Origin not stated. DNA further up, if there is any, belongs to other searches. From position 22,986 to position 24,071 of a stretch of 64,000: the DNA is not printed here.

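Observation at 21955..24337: Orphan MotA/ExbB + ExbD-like pair coupled to a reverse-topology periplasmic protein: candidate undescribed envelope energy-transduction module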

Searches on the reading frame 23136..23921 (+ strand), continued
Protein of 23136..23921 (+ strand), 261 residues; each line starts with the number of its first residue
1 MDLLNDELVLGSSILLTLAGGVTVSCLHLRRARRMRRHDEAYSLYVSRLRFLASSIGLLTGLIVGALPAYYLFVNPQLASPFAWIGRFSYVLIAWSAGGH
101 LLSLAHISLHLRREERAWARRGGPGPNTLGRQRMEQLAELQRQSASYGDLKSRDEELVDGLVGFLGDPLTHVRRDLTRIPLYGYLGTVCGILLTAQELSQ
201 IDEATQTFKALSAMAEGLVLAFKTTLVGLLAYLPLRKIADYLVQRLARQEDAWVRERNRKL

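Call 16: find_related_loci(query=A1, collection=genome_contigs, flank=8000)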
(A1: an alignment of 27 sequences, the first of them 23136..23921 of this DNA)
Query A1 (261 aa) in genome_contigs; peptide patterns used: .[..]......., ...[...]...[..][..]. (x = any residue, [..] = any of these).
117 stretches matched a pattern; 104 encode a relative of the query (tblastn E <= 1e-3); the best 80 are kept; 80 distinct loci.
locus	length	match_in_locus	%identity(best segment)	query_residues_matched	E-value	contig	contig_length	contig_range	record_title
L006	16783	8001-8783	97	1-261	3e-167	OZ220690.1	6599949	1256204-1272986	MAG: Candidatus Latescibacterota bacterium isolate 4544edd8-ea3d-4877-aa30-594cc490bc13 genome assembly, chromosome: 1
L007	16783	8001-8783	97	1-261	5e-166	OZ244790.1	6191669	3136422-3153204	MAG: Candidatus Latescibacterota bacterium isolate 46c83e85-0880-45c6-8d78-79488e6eca4b genome assembly, chromosome: 1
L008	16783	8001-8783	95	1-261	6e-162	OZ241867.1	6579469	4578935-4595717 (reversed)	MAG: Candidatus Latescibacterota bacterium isolate 402c3f40-99c9-4ff8-b352-fabea084b2f7 genome assembly, chromosome: 1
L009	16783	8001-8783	94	1-261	5e-155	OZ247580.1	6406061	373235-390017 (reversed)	MAG: Candidatus Latescibacterota bacterium isolate 34bd4037-9faa-49cb-aada-cae4c411e00c genome assembly, chromosome: 1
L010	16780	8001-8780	93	2-261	8e-153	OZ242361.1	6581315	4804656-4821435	MAG: Candidatus Latescibacterota bacterium isolate c7d3165a-3b70-4ca6-a93c-9a173e2068a1 genome assembly, chromosome: 1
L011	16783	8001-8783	92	1-261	1e-151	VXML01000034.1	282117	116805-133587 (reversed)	MAG: Gemmatimonadetes bacterium isolate SB0661_bin_36 NODE_35_length_282117_cov_75.270522, whole genome shotgun sequence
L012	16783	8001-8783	91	1-261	3e-150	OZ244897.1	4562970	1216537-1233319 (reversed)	MAG: Candidatus Latescibacterota bacterium isolate bebbca53-b648-47a2-9af5-4758833bd7f0 genome assembly, chromosome: 1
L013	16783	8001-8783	86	1-261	8e-148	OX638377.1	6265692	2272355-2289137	MAG: uncultured Latescibacteria bacterium isolate 96736c8f-e424-4c7a-a7cc-5c0d8e7e2df7 genome assembly, chromosome: 1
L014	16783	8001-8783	91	1-261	4e-146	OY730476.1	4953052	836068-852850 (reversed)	MAG: Candidatus Latescibacteria bacterium isolate 667a1def-a863-4bf2-9b98-94036fb31650 genome assembly, chromosome: 1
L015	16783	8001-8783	93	1-261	2e-144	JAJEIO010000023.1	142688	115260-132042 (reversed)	MAG: Candidatus Latescibacterota bacterium isolate p16x65bins.25 k141_627061, whole genome shotgun sequence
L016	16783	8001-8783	86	1-261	1e-142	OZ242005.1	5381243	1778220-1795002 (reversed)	MAG: Candidatus Latescibacterota bacterium isolate 4361563e-baaa-404a-b280-629f4181b36f genome assembly, chromosome: 1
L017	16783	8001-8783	87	1-261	9e-142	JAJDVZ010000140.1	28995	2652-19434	MAG: Candidatus Latescibacterota bacterium isolate jk18x22bins.75 k141_378774, whole genome shotgun sequence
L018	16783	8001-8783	86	1-261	2e-141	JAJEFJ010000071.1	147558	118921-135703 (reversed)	MAG: Candidatus Latescibacterota bacterium isolate p16x43bins.30 k141_463254, whole genome shotgun sequence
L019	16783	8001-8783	86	1-261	1e-140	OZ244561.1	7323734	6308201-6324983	MAG: Candidatus Latescibacterota bacterium isolate 14245923-b953-489b-b549-9f362580a9e9 genome assembly, chromosome: 1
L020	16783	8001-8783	85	1-261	3e-139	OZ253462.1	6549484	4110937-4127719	MAG: Candidatus Latescibacterota bacterium isolate 85c596c4-e601-42f5-bc00-22a25924bb3e genome assembly, chromosome: 1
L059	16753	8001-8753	45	12-261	4e-57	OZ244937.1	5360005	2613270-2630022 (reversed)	MAG: Candidatus Latescibacterota bacterium isolate 1c493fcc-a489-4500-a9bd-4f4019e95c1e genome assembly, chromosome: 1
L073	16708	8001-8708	42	12-257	2e-51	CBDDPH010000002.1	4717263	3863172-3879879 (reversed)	MAG: Candidatus Latescibacterota bacterium isolate fcaf43fe-a799-4ace-af36-b323ac78cc8e genome assembly, contig: contig_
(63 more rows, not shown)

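Call 22: search_solved_structures(query=A1, max_evalue=1, show_alignments=2)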
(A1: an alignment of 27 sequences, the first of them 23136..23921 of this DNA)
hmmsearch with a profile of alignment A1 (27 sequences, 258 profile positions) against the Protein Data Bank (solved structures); distinct sequences matched with E-value up to 1: 5.
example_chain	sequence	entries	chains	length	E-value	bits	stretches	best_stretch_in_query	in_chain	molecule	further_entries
8odt_A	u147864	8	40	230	0.026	17.4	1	175-254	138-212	Tol-Pal system protein TolQ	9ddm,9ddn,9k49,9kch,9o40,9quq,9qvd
9kpz_A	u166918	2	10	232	0.027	17.4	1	175-254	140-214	Tol-Pal system protein TolQ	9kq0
8fkp_SS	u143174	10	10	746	0.077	15.9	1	74-146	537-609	Ribosome biogenesis protein BOP1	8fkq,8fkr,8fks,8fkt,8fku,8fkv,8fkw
3me1_A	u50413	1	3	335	0.72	12.7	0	152-188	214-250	Urea transporter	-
3k3f_A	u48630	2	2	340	0.75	12.7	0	152-188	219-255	Urea transporter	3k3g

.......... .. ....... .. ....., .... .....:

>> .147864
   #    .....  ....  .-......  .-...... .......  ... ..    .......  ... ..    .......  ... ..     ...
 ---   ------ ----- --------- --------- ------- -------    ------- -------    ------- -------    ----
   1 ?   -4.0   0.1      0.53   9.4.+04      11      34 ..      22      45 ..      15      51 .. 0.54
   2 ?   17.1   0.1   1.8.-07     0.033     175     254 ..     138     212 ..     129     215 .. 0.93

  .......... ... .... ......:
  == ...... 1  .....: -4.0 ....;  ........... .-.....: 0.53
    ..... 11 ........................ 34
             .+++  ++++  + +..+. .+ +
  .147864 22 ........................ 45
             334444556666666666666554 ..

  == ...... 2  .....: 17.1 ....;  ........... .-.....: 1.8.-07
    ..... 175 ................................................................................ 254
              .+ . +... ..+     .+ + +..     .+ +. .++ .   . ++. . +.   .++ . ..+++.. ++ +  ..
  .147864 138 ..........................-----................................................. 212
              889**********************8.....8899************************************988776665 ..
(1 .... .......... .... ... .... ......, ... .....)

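Call 42: search_protein_families(library=pfam, proteins=[L059:4553-5410:+, L059:5485-6648:+, L059:11359-12429:-, L073:9192-9959:-, L073:10022-10531:-, L073:10741-12111:-, L073:12243-13004:-, L073:3246-4430:+, L073:4614-5465:+, L073:5646-6770:+], max_evalue=0.01)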
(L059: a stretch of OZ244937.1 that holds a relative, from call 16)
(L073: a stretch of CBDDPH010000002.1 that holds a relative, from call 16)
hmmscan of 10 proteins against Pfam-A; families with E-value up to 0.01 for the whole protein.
L059:4553-5410:+ (285 aa): 3 families
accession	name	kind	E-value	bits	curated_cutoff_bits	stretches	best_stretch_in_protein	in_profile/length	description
PF01370.27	Epimerase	-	3.3e-10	40.2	20.9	1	6-120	1-119/240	NAD dependent epimerase/dehydratase family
PF13460.12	NAD_binding_10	-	2.2e-06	28.1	27.2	1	10-121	1-103/184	NAD(P)H-binding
PF01073.25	3Beta_HSD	-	5e-05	22.9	22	1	7-119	1-119/280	3-beta hydroxysteroid dehydrogenase/isomerase family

L059:5485-6648:+ (387 aa): 2 families
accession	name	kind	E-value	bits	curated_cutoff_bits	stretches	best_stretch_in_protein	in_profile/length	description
PF13378.12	MR_MLE_C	-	1e-67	228.5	29.4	1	141-361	2-219/219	Enolase C-terminal domain-like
PF02746.21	MR_MLE_N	-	7e-20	71.8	22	1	28-120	28-117/117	Mandelate racemase / muconate lactonizing enzyme, N-terminal domain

L059:11359-12429:- (356 aa): 4 families
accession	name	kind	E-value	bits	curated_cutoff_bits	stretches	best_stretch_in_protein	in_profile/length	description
PF04545.22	Sigma70_r4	-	4.3e-18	65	24.1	1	291-344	1-50/50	Sigma-70, region 4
PF04542.20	Sigma70_r2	-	5.6e-17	61.7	24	1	123-192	1-70/71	Sigma-70 region 2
PF04539.22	Sigma70_r3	-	3.1e-16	59.7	25.3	1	204-277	3-76/78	Sigma-70 region 3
PF00140.25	Sigma70_r1_2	-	7.8e-08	32.6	22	1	86-117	2-33/34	Sigma-70 factor, region 1.2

L073:9192-9959:- (255 aa): 2 families
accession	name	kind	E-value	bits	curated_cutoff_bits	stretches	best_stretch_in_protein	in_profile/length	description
PF01738.24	DLH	-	4.3e-34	118.4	21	1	15-250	1-216/217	Dienelactone hydrolase family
PF00561.26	Abhydrolase_1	-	4e-06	27.1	25.8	1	122-196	66-135/245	alpha/beta hydrolase fold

L073:10022-10531:- (169 aa): 1 family
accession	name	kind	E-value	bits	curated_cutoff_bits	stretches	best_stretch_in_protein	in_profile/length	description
PF13097.11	CENP-U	-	0.0069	16.8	21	1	101-132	130-161/181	CENP-A nucleosome associated complex (NAC) subunit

L073:10741-12111:- (456 aa): 11 families
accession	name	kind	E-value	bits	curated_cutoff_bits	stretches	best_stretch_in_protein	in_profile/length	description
PF07992.20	Pyr_redox_2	-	9.1e-57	193.1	26.1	1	5-316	1-291/291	Pyridine nucleotide-disulphide oxidoreductase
PF02852.28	Pyr_redox_dim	-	1.7e-25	89.8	25.3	1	336-447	1-109/110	Pyridine nucleotide-disulphide oxidoreductase, dimerisation domain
PF00070.33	Pyr_redox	-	6.9e-17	62.2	22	1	168-240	2-75/82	Pyridine nucleotide-disulphide oxidoreductase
PF03486.20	HI0933_like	-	1.1e-07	32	50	1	6-40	2-36/244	HI0933-like protein Rossmann domain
PF12831.13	FAD_oxidored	-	1.3e-07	31.7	27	1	6-53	1-48/416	FAD dependent oxidoreductase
PF13738.12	Pyr_redox_3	-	3.5e-06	26.9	30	1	8-300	1-305/305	Pyridine nucleotide-disulphide oxidoreductase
PF00890.30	FAD_binding_2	-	0.00012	21.8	20.4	1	6-44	1-39/414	FAD binding domain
PF01134.28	GIDA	-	0.00016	21.3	22.1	0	6-40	1-36/391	Glucose inhibited division protein A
PF13450.12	NAD_binding_8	-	0.00028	21.6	21.9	1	9-48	1-40/68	NAD(P)-binding Rossmann-like domain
PF01262.27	AlaDh_PNT_C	-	0.00056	19.8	23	0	168-211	31-74/214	Alanine dehydrogenase/PNT, C-terminal domain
PF02737.24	3HCDH_N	-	0.00089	19.7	22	0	168-218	2-52/180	3-hydroxyacyl-CoA dehydrogenase, NAD binding domain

L073:12243-13004:- (253 aa): 8 families
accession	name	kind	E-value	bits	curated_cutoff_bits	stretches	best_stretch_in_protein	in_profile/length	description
PF20434.5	BD-FAE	-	1.4e-31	110.2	26.8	1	17-200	3-214/215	BD-FAE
PF07859.19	Abhydrolase_3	-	1.9e-20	74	25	2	29-148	1-112/210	alpha/beta hydrolase fold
PF00326.27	Peptidase_S9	-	1.5e-15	57.7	22.6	1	48-235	6-203/213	Prolyl oligopeptidase family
PF01738.24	DLH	-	1.2e-08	35.3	21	1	177-233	145-199/217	Dienelactone hydrolase family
PF12146.15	Hydrolase_4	-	0.00014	21.6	27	1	177-222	193-236/239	Serine aminopeptidase, S33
PF02230.22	Abhydrolase_2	-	0.00024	21.5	23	1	177-219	158-200/217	Phospholipase/Carboxylesterase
PF00135.34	COesterase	-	0.00033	20.2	27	1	13-113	86-196/515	Carboxylesterase family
PF08386.16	Abhydrolase_4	-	0.00047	20.7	21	1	173-222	32-77/103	TAP-like protein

L073:3246-4430:+ (394 aa): 1 family
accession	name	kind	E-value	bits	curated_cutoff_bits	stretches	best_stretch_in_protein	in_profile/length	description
PF01979.26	Amidohydro_1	-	5e-05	23.1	25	0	336-360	282-306/345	Amidohydrolase family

L073:4614-5465:+ (283 aa): 3 families
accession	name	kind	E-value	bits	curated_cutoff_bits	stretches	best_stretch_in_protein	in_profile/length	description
PF01370.27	Epimerase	-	7.6e-12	45.6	20.9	1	6-124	1-123/240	NAD dependent epimerase/dehydratase family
PF13460.12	NAD_binding_10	-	1.8e-10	41.4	27.2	1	10-121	1-103/184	NAD(P)H-binding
PF01073.25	3Beta_HSD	-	0.00066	19.2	22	1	7-119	1-119/280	3-beta hydroxysteroid dehydrogenase/isomerase family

L073:5646-6770:+ (374 aa): 2 families
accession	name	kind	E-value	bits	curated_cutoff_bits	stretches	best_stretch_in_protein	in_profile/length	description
PF13378.12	MR_MLE_C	-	6.9e-64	216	29.4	1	128-348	2-219/219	Enolase C-terminal domain-like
PF02746.21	MR_MLE_N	-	1.9e-19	70.5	22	1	16-107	29-117/117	Mandelate racemase / muconate lactonizing enzyme, N-terminal domain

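Call 96: find_related_loci(query=A1, collection=viral_contigs, flank=5000)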
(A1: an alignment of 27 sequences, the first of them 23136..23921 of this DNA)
Query A1 (261 aa) in viral_contigs; peptide patterns used: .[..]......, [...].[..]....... (x = any residue, [..] = any of these).
46 stretches matched a pattern, but none encodes a relative of the query by tblastn (E <= 1e-3).
